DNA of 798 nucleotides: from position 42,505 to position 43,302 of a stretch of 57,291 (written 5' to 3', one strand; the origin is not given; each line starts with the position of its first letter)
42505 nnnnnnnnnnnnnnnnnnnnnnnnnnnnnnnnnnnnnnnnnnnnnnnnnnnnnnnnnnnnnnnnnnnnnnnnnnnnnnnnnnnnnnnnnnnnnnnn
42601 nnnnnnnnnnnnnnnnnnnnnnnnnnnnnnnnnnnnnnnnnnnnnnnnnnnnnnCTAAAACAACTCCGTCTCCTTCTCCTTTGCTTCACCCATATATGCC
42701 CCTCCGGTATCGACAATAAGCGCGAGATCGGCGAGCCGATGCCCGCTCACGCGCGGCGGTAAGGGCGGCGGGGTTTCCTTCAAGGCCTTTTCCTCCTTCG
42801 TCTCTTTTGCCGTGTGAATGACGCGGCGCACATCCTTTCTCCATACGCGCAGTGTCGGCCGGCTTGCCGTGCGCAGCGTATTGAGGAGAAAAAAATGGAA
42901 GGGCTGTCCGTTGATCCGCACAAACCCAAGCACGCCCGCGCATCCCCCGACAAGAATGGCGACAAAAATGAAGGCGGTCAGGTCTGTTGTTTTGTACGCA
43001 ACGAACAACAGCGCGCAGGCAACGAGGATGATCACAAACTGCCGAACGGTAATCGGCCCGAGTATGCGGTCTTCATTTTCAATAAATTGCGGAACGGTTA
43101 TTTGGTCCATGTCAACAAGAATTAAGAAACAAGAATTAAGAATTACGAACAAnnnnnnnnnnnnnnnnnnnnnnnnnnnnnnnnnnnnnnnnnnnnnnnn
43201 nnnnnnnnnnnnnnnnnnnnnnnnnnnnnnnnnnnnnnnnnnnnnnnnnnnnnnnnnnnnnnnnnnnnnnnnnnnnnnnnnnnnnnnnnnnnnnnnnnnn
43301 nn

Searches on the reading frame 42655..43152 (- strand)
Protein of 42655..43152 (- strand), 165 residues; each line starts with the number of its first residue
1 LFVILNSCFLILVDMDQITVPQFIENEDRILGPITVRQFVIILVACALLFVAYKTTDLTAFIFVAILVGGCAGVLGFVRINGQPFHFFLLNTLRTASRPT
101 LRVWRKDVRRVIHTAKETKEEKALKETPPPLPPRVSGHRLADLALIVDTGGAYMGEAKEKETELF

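Call 8: search_protein_families(library=pfam, proteins=[window:42655-43152:-], max_evalue=0.01)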
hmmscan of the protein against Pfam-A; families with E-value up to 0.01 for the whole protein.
window:42655-43152:- (165 aa): 1 family
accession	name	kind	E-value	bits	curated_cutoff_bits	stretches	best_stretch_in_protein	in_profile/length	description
PF12666.12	PrgI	-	2.8e-10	41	27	1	20-103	2-90/91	PrgI family protein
